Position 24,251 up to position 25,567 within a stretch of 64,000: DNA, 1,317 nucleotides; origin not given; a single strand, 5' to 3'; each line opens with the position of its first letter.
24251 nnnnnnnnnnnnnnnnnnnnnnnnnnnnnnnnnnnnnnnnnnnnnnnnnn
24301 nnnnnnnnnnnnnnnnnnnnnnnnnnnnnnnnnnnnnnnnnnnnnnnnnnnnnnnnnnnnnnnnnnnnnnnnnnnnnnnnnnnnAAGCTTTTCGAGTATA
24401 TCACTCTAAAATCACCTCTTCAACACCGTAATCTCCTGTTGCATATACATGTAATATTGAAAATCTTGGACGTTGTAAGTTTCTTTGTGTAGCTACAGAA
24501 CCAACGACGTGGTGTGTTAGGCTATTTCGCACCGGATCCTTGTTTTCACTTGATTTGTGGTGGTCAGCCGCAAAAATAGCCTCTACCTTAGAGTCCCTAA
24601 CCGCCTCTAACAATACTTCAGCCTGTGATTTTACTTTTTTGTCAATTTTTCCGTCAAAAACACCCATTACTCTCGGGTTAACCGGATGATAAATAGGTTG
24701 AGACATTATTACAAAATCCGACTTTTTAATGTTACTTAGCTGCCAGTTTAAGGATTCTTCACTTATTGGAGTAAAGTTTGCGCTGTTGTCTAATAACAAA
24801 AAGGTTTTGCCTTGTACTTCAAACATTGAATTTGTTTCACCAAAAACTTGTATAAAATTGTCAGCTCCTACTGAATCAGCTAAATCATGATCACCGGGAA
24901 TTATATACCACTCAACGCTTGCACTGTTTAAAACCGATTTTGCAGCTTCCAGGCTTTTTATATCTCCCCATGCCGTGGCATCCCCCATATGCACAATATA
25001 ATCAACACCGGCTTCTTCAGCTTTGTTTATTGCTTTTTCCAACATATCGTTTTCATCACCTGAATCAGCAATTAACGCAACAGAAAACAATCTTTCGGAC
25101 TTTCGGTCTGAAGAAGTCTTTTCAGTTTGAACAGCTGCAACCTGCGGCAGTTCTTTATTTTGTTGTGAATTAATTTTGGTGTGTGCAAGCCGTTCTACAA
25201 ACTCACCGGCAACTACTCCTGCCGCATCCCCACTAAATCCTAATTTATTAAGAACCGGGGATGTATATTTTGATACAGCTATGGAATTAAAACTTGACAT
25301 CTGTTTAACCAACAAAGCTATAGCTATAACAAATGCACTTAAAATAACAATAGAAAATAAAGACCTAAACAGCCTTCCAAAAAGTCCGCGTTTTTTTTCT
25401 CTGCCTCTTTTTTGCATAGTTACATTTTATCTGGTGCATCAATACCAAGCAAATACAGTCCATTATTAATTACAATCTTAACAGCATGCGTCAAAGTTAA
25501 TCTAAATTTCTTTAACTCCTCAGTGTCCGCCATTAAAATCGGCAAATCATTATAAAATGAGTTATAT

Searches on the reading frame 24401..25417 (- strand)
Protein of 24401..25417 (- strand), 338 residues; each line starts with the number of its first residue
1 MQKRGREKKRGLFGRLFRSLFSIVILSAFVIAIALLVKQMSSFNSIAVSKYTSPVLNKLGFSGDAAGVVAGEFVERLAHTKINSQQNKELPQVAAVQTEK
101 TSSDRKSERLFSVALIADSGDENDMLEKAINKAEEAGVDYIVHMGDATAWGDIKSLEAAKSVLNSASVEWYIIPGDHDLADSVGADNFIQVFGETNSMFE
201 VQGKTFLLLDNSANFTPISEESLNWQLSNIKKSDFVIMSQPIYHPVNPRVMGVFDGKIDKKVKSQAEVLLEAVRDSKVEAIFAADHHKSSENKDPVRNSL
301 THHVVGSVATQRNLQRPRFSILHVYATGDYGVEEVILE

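Call 3: search_protein_families(library=pfam, proteins=[window:24401-25417:-], max_evalue=0.01)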
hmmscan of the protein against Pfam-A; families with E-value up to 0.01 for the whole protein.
window:24401-25417:- (338 aa): 2 families
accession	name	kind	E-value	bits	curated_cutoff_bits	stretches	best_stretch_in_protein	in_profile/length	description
PF00149.33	Metallophos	-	1.1e-07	32.9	21.5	1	112-289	2-158/191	Calcineurin-like phosphoesterase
PF12850.12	Metallophos_2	-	1.7e-07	31.8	27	1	113-217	3-91/154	Calcineurin-like phosphoesterase superfamily domain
